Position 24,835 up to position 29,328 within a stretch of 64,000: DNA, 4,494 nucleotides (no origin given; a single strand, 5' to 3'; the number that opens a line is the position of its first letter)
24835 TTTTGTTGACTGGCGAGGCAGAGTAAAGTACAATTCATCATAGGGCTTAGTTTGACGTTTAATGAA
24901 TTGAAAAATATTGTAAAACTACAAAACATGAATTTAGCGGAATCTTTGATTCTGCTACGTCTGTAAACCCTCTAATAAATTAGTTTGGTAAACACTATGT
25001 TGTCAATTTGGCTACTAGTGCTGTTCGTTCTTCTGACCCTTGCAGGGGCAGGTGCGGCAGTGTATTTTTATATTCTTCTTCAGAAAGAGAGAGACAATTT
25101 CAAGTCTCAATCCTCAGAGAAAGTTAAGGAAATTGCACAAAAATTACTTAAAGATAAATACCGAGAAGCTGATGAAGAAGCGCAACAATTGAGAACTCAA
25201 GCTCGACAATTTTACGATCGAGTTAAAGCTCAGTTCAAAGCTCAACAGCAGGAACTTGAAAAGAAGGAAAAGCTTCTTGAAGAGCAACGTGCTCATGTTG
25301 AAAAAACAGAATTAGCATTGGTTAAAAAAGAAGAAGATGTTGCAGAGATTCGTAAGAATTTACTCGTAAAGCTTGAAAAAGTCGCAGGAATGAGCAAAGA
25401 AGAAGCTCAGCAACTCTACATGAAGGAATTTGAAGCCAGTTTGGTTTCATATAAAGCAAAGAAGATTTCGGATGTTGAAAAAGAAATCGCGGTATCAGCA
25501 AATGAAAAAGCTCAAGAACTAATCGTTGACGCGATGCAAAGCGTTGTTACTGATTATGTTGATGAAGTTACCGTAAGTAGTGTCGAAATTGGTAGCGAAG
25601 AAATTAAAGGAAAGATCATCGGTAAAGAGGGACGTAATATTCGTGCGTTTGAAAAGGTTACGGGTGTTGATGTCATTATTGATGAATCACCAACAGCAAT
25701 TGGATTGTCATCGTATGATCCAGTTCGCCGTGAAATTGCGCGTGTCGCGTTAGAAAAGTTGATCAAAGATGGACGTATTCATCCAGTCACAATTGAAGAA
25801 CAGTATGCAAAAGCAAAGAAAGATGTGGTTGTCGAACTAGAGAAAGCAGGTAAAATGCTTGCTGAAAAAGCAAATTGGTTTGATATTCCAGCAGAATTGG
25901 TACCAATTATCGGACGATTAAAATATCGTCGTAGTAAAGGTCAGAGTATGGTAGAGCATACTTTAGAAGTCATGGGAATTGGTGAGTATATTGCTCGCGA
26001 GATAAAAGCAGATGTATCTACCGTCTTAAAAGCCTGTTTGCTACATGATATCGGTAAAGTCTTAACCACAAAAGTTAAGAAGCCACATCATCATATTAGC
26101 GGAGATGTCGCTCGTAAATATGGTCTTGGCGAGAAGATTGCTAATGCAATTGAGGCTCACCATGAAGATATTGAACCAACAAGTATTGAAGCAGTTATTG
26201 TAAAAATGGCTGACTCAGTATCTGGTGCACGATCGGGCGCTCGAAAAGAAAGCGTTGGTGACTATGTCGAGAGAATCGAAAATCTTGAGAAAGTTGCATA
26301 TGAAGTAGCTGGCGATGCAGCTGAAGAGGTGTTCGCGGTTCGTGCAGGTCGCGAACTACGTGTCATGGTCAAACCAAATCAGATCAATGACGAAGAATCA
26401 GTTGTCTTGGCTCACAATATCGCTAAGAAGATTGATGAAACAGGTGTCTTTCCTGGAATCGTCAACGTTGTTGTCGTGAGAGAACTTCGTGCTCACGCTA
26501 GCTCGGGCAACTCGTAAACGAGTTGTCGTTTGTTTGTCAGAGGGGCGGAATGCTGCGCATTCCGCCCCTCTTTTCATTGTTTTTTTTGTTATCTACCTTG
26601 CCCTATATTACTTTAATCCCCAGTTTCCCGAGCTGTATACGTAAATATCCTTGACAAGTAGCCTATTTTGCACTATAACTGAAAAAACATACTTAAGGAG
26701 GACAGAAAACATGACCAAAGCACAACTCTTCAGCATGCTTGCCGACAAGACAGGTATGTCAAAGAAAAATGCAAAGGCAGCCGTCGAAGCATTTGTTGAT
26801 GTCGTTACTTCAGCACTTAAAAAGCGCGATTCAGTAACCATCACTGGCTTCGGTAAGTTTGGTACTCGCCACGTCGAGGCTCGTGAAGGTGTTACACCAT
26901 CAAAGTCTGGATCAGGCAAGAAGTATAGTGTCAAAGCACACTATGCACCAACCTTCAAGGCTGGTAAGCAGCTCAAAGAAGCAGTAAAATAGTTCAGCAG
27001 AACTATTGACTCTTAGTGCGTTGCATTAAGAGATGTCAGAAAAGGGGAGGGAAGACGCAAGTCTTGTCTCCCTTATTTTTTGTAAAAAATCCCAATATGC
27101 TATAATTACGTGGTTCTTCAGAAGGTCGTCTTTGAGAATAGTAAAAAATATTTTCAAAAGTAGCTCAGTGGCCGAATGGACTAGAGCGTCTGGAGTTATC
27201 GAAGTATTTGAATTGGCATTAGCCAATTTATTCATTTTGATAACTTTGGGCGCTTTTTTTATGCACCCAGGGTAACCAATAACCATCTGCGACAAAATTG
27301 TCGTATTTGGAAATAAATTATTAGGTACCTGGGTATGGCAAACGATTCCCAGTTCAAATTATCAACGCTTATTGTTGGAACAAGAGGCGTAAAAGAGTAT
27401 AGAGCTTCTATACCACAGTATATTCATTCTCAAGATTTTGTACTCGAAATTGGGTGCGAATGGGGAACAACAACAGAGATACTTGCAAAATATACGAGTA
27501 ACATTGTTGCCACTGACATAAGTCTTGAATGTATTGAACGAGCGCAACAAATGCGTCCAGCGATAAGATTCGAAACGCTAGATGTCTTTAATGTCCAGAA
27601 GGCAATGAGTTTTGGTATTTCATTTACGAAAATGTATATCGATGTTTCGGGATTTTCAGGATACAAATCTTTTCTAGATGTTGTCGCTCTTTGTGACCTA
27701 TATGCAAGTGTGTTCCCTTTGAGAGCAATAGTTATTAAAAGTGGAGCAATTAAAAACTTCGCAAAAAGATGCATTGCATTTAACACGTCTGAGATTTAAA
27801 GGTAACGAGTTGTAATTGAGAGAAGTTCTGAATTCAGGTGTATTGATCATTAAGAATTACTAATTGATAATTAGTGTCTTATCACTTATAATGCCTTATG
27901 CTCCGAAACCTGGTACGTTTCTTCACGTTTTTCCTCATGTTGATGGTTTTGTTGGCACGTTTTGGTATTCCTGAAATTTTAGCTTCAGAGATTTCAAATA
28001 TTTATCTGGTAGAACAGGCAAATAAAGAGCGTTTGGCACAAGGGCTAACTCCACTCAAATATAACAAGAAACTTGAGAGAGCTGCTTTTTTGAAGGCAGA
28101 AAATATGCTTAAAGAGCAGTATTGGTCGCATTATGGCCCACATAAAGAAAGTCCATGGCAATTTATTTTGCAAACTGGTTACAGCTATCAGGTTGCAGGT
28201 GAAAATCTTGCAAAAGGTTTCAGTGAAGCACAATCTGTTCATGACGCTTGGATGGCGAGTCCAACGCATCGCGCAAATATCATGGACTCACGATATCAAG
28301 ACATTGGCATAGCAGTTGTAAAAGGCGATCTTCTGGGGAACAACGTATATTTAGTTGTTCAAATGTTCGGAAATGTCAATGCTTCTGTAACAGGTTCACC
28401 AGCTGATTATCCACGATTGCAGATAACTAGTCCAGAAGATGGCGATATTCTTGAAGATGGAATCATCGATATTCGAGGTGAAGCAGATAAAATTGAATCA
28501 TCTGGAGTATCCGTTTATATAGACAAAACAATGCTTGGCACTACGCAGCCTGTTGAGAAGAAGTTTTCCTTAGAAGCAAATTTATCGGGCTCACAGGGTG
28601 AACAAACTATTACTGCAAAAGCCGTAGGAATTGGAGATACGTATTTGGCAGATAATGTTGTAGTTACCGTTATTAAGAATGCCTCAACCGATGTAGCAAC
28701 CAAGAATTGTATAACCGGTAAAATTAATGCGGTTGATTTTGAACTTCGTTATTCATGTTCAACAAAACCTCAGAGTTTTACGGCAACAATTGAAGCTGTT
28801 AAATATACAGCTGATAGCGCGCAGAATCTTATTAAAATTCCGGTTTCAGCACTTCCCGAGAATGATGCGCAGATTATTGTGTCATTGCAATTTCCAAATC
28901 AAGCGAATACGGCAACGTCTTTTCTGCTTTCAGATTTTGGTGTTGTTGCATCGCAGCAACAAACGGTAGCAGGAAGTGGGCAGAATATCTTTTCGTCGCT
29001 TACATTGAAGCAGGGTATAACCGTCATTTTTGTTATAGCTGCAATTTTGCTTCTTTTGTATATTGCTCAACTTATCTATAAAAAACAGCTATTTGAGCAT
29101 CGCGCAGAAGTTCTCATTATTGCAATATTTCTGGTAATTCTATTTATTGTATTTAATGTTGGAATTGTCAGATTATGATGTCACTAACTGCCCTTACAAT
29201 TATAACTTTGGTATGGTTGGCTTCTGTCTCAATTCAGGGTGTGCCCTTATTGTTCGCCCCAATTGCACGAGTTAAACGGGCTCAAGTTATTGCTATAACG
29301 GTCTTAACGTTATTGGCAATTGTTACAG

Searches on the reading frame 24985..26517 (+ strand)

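Call 24: search_protein_families(library=pfam, proteins=[window:24985-26517:+], max_evalue=0.0001)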
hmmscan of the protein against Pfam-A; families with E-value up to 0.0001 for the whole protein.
window:24985-26517:+ (510 aa): 3 families
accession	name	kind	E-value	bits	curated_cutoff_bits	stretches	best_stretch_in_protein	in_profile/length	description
PF01966.28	HD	-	2.7e-19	70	22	1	323-413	2-114/116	HD domain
PF12072.13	RNase_Y_N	-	4.5e-14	52.8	32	1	34-191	45-201/201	RNase Y N-terminal region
PF00013.35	KH_1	-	1.8e-05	24.9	21.5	1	208-236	11-40/66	KH domain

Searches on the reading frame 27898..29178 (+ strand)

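Call 24: search_protein_families(library=pfam, proteins=[window:27898-29178:+], max_evalue=0.0001)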
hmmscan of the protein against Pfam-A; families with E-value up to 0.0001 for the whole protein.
window:27898-29178:+ (426 aa): 1 family
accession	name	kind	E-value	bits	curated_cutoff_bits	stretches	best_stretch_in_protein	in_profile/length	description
PF00188.32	CAP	-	1.5e-19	71.4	21.1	1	41-155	4-115/117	Cysteine-rich secretory protein family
